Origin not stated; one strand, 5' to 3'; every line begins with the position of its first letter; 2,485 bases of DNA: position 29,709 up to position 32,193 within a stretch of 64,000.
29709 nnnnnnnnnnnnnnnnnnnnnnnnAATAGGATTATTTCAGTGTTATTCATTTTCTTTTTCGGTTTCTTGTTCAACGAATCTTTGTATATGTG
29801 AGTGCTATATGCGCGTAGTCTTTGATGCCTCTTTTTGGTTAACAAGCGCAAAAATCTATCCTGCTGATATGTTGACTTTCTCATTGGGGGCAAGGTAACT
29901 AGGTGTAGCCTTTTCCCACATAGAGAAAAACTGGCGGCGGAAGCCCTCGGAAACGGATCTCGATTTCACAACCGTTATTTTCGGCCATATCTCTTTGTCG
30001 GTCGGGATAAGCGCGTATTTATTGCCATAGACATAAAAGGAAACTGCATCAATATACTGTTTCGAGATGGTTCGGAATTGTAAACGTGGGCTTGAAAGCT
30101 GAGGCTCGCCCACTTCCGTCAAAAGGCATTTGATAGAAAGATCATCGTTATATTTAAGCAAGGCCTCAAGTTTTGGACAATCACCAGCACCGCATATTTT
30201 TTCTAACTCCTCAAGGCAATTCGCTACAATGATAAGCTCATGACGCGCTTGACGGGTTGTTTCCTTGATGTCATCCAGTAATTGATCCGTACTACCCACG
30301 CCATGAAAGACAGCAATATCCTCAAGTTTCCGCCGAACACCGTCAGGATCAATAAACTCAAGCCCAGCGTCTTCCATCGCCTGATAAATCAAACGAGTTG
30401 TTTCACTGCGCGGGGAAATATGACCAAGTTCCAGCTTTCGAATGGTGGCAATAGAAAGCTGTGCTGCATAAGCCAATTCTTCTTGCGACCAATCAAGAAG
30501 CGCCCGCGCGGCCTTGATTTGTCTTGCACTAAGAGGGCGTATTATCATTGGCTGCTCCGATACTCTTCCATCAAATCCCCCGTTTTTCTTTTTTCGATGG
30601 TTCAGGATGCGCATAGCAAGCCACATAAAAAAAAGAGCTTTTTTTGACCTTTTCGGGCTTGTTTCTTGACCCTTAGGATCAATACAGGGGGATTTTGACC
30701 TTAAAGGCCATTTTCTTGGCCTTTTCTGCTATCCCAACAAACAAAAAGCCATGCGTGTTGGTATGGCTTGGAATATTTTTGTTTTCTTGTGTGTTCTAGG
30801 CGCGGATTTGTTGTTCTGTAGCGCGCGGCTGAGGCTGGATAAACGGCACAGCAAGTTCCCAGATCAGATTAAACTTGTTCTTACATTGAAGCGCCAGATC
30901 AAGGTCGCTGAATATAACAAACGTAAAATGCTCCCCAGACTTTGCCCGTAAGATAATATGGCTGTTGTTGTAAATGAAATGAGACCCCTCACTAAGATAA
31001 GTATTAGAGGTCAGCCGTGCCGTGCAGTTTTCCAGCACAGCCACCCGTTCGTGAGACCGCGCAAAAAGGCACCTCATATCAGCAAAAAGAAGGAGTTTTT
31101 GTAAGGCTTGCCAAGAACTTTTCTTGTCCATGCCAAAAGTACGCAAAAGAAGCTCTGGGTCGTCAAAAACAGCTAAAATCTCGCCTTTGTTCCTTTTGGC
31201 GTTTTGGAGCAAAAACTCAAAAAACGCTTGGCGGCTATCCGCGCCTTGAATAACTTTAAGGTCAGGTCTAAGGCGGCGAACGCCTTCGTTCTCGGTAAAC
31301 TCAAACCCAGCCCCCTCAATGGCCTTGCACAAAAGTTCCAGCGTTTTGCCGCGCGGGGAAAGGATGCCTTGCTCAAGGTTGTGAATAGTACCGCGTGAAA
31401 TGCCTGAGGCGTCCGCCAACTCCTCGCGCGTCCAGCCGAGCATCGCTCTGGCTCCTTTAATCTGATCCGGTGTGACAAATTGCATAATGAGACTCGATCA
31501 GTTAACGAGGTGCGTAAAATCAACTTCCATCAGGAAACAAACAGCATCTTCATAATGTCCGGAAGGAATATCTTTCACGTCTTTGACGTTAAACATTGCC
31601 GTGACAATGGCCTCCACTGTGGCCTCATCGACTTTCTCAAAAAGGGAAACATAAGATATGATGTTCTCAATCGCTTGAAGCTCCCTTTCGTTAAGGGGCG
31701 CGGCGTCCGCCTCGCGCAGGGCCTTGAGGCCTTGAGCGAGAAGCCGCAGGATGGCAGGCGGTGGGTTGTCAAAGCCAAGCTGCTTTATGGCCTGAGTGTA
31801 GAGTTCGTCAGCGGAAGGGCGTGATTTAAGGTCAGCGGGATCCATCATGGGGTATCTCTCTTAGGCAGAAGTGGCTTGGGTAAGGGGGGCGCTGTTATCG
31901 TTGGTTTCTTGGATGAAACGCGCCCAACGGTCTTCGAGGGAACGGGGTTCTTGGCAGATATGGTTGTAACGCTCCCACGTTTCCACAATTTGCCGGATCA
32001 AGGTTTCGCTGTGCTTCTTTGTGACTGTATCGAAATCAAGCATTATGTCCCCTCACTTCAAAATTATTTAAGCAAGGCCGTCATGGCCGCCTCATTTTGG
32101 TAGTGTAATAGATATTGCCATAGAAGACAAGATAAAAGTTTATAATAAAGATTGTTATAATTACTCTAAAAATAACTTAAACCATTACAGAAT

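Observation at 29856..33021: Three paralogous XRE-HTH proteins sharing an uncharacterised C-terminal domain, clustered with small ORFs and the CDPS-like gene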

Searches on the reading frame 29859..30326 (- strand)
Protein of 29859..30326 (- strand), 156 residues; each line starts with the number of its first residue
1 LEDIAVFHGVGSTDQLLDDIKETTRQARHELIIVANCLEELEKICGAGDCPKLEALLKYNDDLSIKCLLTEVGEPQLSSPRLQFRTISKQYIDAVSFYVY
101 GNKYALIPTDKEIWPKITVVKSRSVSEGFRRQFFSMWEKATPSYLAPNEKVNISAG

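Call 34: search_solved_structures(query=A4, max_evalue=10, show_alignments=3)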
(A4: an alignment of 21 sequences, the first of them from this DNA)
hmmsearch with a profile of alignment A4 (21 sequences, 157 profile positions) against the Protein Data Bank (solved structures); distinct sequences matched with E-value up to 10: 0.
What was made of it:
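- On TrmB family: The profile search against PDB sequences finds nothing at E<=10 (call 34).
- Tried and rejected: Profile of the tail domain against all PDB sequences: no hit at E<=10 (call 34).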

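Call 43: search_protein_representatives(alignment_id=A4)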
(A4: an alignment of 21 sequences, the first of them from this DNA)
Query: 21 sequences, 157 profile positions. Proteins with E-value up to 0.001 (for the whole library): 1667; up to 1e-10: 624; up to 1e-30: 37. The best 150 are listed.
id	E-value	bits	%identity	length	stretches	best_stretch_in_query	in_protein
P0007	7.1e-56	204.6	-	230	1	2-153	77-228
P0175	1.5e-51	190.5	-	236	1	1-154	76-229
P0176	8.5e-51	188.1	-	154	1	6-151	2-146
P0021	3.2e-49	183.0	-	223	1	2-156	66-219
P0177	3.8e-48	179.5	-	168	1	1-151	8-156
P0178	7.1e-48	178.6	-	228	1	2-149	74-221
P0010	1.3e-46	174.5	-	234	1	2-154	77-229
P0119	6.3e-43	162.5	-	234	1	1-154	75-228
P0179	3.2e-41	157.0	-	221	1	1-146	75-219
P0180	2.3e-40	154.2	-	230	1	2-154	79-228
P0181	1.4e-38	148.4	-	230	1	4-151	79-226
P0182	1.8e-38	148.0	-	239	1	2-146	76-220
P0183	3.5e-38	147.1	-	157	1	5-151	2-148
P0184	9.3e-38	145.7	-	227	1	3-153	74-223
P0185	1.4e-37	145.1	-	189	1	2-150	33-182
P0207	4.6e-31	123.9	-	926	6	3-143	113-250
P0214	1.6e-29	119.0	-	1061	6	2-142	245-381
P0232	1.6e-26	109.2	-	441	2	5-139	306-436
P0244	2.9e-25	105.1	-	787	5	95-145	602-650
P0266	7.6e-24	100.5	-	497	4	86-141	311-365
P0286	1.2e-22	96.7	-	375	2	4-141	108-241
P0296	3.4e-22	95.1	-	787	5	70-144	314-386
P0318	7.5e-21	90.8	-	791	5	2-144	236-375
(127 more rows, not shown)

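Call 91: search_protein_families(library=pfam, proteins=[P0207, P0214, P0244, P0266, P0286, P0296, P0318, P0232], max_evalue=0.01)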
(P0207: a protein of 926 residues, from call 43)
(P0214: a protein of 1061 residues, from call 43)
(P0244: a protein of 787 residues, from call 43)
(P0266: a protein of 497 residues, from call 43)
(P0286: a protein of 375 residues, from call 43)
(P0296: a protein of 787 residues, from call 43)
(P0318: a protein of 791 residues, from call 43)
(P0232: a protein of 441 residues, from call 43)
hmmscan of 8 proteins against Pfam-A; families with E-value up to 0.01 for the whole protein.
P0207 (926 aa): 3 families
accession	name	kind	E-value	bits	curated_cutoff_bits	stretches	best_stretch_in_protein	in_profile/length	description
PF01978.25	TrmB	-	4.8e-14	52.4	25.6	1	6-73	1-67/68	Sugar-specific transcriptional regulator TrmB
PF09894.15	MJ0548_N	-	1.7e-05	25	26.8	0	53-135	114-192/196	Connectase MJ0548-like, N-terminal domain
PF24217.1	DUF7436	-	0.0032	17.8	34.2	0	360-383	126-149/153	Family of unknown function (DUF7436)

P0214 (1061 aa): 2 families
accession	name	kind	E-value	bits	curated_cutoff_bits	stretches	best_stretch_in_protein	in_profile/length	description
PF01978.25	TrmB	-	1.9e-14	53.7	25.6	1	6-73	1-67/68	Sugar-specific transcriptional regulator TrmB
PF10545.15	MADF_DNA_bdg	-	0.0085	16.9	22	0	782-814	6-41/84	Alcohol dehydrogenase transcription factor Myb/SANT-like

P0244 (787 aa): 3 families
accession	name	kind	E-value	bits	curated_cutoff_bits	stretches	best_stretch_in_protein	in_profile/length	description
PF01978.25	TrmB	-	9.6e-15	54.6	25.6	1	6-74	1-68/68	Sugar-specific transcriptional regulator TrmB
PF24217.1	DUF7436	-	1.2e-05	25.7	34.2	0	762-787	126-151/153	Family of unknown function (DUF7436)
PF13091.12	PLDc_2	-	0.0012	19.1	27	0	663-728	2-64/132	PLD-like domain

P0266 (497 aa): 2 families
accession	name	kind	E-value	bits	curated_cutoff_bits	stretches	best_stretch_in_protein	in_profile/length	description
PF06180.16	CbiK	-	0.00039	20.3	26.2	0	309-371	24-86/262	Cobalt chelatase (CbiK)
PF13091.12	PLDc_2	-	0.0092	16.3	27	0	334-361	105-132/132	PLD-like domain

P0286 (375 aa): 1 family
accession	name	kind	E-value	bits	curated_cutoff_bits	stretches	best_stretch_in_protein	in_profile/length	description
PF01978.25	TrmB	-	1.7e-15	57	25.6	1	7-74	1-67/68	Sugar-specific transcriptional regulator TrmB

P0296 (787 aa): 3 families
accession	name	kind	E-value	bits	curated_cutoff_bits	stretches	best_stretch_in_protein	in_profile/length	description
PF01978.25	TrmB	-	1.7e-13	50.6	25.6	1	12-78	3-68/68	Sugar-specific transcriptional regulator TrmB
PF09339.16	HTH_IclR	-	0.0013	18.9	22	1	35-63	22-50/52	IclR helix-turn-helix domain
PF06180.16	CbiK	-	0.0018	18.1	26.2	0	575-658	5-88/262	Cobalt chelatase (CbiK)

P0318 (791 aa): 1 family
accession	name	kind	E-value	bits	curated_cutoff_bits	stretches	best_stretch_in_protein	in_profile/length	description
PF01978.25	TrmB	-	1.9e-12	47.3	25.6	1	2-63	7-67/68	Sugar-specific transcriptional regulator TrmB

P0232 (441 aa): 6 families
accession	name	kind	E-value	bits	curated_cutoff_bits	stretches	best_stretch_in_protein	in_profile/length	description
PF01381.28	HTH_3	-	1.3e-15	57.6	23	2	238-285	1-48/55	Helix-turn-helix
PF13560.12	HTH_31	-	2.2e-11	44.3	27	2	235-281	3-50/64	Helix-turn-helix domain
PF12844.13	HTH_19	-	2.4e-09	37.4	30.2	1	235-288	1-54/64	Helix-turn-helix domain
PF13443.12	HTH_26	-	6.7e-07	29.9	22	0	16-54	11-50/63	Cro/C1-type HTH DNA-binding domain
PF13413.12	HTH_25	-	1.5e-06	28.3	24.6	0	7-41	2-36/62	Helix-turn-helix domain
PF13744.12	HTH_37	-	0.0017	18.6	27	0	5-57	21-71/80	Helix-turn-helix domain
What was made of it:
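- On TrmB family: The tail profile hits PF01978-bearing proteins at E 1e-21 to 5e-31 (calls 43, 91).
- Closest known: TrmB / TrmBL2 family regulators. Same: The tail profile detects proteins that carry the Pfam TrmB winged helix (calls 43, 91).
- These include proteins with 2-6 (mostly 5-6) tail repeats behind a Pfam TrmB winged helix (calls 43, 91).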

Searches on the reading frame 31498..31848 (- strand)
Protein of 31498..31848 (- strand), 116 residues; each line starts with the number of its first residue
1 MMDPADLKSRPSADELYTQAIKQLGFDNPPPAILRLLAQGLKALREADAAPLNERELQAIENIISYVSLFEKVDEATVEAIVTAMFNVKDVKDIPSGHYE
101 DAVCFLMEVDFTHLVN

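Call 3: search_protein_families(library=pfam, proteins=[window:31498-31848:-], max_evalue=0.1)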
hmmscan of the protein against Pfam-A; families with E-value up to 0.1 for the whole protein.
window:31498-31848:- (116 aa): 0 families

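Call 6: search_protein_families(library=ncbifam, proteins=[window:31498-31848:-], max_evalue=0.1)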
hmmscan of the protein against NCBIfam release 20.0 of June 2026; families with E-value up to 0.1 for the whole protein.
window:31498-31848:- (116 aa): 0 families

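Call 7: search_protein_families(library=padloc, proteins=[window:31498-31848:-], max_evalue=0.1)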
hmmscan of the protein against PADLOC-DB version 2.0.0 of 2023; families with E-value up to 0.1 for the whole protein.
window:31498-31848:- (116 aa): 1 family
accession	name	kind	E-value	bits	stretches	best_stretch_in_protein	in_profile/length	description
PDLC03849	LmuA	-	0.029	11.9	1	5-80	255-331/370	-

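Call 44: find_homologous_proteins(query=window:31498-31848:-, max_evalue=0.001)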
Query window:31498-31848:- (116 aa): 3 proteins with E <= 0.001 among 16 candidates.
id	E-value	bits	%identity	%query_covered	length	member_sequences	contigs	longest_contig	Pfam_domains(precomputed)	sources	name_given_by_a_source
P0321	9.2e-68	243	100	99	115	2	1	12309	-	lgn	-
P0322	6.4e-32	128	55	100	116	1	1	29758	-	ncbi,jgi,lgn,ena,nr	ncbi:MAG: hypothetical protein FWF24_05555 [Alphaproteobacteria bacterium]|nr:hypothetical protein [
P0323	1.7e-25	107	50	92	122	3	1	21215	-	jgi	-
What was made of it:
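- Tried and rejected: The word-indexed protein search found only 3 relatives (call 44).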

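Call 47: search_protein_families(library=phrogs, alignment_id=A6, max_evalue=0.1)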
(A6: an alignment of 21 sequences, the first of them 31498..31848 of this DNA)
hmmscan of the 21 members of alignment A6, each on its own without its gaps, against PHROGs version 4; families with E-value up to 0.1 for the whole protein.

A. member 1, window:31498-31848:- (116 aa): 1 family
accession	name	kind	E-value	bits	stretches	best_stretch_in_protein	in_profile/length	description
phrog_5825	-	unknown function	0.014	16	1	46-108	39-101/208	-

B. families by the number of members that match (of 21 scanned): 13 families
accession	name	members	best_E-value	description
phrog_5825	-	7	0.00026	-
phrog_6521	-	6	3.1e-05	membrane protein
phrog_245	-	2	0.016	anti-repressor Ant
phrog_463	-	1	0.021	anti-repressor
phrog_28281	-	1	0.028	-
phrog_17822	-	1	0.035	-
phrog_37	-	1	0.04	tail terminator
phrog_23873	-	1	0.056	-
phrog_35355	-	1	0.064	-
phrog_847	-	1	0.072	anti-repressor Ant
phrog_32495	-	1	0.085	-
phrog_2127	-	1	0.087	anti-repressor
phrog_10297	-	1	0.094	-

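Call 48: search_protein_families(library=pfam, alignment_id=A6, max_evalue=1)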
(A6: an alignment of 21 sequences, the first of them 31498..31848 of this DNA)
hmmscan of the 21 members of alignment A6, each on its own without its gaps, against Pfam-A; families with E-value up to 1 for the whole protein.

A. member 1, window:31498-31848:- (116 aa): 0 families

B. families by the number of members that match (of 21 scanned): 8 families
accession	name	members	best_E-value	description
PF10552.14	ORF6C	3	0.053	ORF6C domain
PF06838.17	Met_gamma_lyase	1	0.0094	Methionine gamma-lyase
PF12467.13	CMV_1a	1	0.044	Cucumber mosaic virus 1a protein family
PF20356.3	DUF6651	1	0.047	Family of unknown function (DUF6651)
PF09769.14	ApoO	1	0.049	Apolipoprotein O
PF09492.16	Pec_lyase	1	0.057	Pectic acid lyase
PF02387.20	IncFII_repA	1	0.071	IncFII RepA protein family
PF17185.10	NlpE_C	1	0.12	NlpE C-terminal OB domain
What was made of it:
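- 31498..31848 (-): s116: small partner protein with a conserved, predicted-helical C-terminal domain of about 65 aa. No named family; weakly anti-repressor-like. Weak PHROG matches to phrog_5825, phrog_6521 and Ant families, and to Pfam ORF6C (calls 47, 48).
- The anti-repressor resemblance of s116 rests on E-values of 1e-2 to 3e-5 (calls 47, 48). s116 has weak Ant and ORF6C hits (calls 47, 48).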

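Call 49: search_dna_similar(query=window:31498-31848:-, collection=phages, mode=protein, max_evalue=1, max_rows=15)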
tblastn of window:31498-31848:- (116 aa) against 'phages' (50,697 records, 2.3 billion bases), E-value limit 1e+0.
No match.
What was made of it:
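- On Phage CI-type repressor: No phage hit for s116 (call 49).
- Tried and rejected: tblastn against phages found nothing (call 49).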

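Call 56: predict_structure(alignment_id=A7)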
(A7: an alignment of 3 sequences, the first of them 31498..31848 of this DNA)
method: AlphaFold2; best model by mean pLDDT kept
length: 116 residues; sequences in the alignment: 3
mean_pLDDT: 51.5   pTM: 0.29
mean pLDDT of the five models: 51.5, 49.3, 47.7, 47.1, 44.8
residues with pLDDT >= 90: 0; 70-90: 0; 50-70: 86; < 50: 30
segments of 3 or more residues with pLDDT < 50: 1-7, 44-48, 109-116
pLDDT, mean of each block of 10 residues (from residue 1): 43 55 53 56 48 56 54 55 55 52 52 33
secondary structure, 60 per line:
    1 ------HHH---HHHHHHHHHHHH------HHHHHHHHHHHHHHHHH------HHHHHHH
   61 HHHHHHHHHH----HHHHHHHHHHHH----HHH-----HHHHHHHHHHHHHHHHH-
elements in order: H13-24 H31-47 H54-70 H75-86 H99-115
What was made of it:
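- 31498..31848 (-): The AF2 model is poor (call 56).
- Tried and rejected: AF2 with a 3-sequence alignment gave pLDDT 51, which is unusable (call 56).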

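Call 76: search_solved_structures(query=A6, max_evalue=10, show_alignments=2)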
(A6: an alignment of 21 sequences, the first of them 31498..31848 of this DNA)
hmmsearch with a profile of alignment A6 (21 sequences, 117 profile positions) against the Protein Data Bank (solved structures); distinct sequences matched with E-value up to 10: 12.
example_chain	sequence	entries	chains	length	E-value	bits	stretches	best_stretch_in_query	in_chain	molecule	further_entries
4fd7_A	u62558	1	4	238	0.092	16.4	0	91-110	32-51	putative arylalkylamine N-Acetyltransferase 7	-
4ude_A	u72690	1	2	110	0.27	14.8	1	54-110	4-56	GINLFY PROTEIN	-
6ef1_A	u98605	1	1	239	0.3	14.7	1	66-113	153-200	Proteasome subunit alpha type-1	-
6ef0_A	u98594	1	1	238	0.3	14.7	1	66-113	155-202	Proteasome subunit alpha type-1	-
6ef2_A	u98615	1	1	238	0.3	14.7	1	66-113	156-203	Proteasome subunit alpha type-1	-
6fvt_a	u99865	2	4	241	0.31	14.7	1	66-113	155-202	Proteasome subunit alpha type-1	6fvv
4eu2_A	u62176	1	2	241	0.31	14.7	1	66-113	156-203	Proteasome component C7-alpha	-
6fvu_a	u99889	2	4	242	0.31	14.7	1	66-113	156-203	Proteasome subunit alpha type-1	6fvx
1g65_G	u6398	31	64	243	0.31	14.7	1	66-113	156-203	Proteasome component C7-alpha | 20S PROTEASOME | SCL1 isoform 1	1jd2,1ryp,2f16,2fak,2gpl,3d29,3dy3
6fvw_a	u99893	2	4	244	0.31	14.6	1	66-113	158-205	Proteasome subunit alpha type-1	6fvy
10mt_A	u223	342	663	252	0.33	14.6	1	66-113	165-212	Proteasome subunit alpha type-1 | PROTEASOME COMPONENT C7-ALPHA | BJ4_G0020160.mRNA.1.CDS.1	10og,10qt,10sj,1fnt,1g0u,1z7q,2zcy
5nnr_C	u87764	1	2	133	1.6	12.3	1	12-68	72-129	HypK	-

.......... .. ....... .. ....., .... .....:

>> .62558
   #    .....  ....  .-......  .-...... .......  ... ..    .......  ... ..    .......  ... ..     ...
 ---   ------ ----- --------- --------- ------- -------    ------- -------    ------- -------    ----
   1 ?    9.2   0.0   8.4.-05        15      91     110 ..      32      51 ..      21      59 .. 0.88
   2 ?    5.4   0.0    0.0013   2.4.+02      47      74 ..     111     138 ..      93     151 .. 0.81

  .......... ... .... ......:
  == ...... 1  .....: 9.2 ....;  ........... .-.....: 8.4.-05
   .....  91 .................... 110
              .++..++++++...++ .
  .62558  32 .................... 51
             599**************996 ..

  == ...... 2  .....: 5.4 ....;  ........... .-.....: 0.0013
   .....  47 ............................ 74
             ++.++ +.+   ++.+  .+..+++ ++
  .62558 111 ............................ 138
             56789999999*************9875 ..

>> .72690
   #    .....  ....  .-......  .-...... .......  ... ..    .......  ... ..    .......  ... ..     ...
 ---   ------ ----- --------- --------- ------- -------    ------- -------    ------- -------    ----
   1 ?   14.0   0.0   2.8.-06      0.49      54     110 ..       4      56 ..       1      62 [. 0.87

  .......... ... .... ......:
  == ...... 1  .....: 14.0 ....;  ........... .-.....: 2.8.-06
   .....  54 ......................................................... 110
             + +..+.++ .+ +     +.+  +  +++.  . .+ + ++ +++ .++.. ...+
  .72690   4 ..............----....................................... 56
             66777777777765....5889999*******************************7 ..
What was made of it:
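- Tried and rejected: Profile against PDB sequences gave only chance-level hits (call 76).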

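Call 87: find_related_loci(query=A7, collection=metagenome_contigs, flank=4000)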
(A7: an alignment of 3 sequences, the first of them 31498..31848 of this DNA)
Query A7 (116 aa) in metagenome_contigs; peptide patterns used: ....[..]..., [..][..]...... (x = any residue, [..] = any of these).
596 stretches matched a pattern (row limit reached: there are more); 1 encode a relative of the query (tblastn E <= 1e-3); 1 distinct loci.
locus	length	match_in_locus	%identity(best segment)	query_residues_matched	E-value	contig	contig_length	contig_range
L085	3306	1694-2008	50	12-116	5e-35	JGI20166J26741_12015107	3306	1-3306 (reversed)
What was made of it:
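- Tried and rejected: The metagenome scan returned a single locus (call 87), so an unbiased test of s116-to-XRE association could not be done.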

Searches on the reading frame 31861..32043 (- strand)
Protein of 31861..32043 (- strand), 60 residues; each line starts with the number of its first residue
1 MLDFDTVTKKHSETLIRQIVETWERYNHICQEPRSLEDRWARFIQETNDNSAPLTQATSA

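Call 3: search_protein_families(library=pfam, proteins=[window:31861-32043:-], max_evalue=0.1)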
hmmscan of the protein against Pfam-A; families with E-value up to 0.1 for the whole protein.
window:31861-32043:- (60 aa): 0 families

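Call 6: search_protein_families(library=ncbifam, proteins=[window:31861-32043:-], max_evalue=0.1)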
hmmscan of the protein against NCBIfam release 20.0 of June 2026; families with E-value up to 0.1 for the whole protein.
window:31861-32043:- (60 aa): 0 families

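Call 7: search_protein_families(library=padloc, proteins=[window:31861-32043:-], max_evalue=0.1)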
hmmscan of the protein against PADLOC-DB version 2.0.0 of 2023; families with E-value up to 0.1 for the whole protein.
window:31861-32043:- (60 aa): 1 family
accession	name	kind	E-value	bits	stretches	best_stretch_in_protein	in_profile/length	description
PDLC04573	PDC-M31B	-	0.012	13.4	1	11-39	207-235/241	-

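Call 77: search_solved_structures(query=A8, max_evalue=10, show_alignments=1)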
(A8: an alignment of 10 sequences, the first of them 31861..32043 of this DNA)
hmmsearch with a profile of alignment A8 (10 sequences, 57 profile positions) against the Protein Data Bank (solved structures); distinct sequences matched with E-value up to 10: 1.
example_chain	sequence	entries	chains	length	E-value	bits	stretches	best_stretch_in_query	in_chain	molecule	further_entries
7w3w_A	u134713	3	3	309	0.16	14.8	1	6-33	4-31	Iron-utilization periplasmic protein | Ferric iron ABC transporter iron-binding protein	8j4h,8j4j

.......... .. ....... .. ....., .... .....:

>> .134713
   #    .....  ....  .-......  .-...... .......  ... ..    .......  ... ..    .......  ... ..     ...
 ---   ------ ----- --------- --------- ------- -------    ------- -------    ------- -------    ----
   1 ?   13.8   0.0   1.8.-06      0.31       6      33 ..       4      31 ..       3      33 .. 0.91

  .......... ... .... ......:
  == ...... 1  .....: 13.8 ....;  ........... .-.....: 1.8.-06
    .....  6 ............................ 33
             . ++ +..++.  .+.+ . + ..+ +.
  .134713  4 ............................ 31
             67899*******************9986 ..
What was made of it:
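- Tried and rejected: s60 profile against PDB sequences: nothing (call 77).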
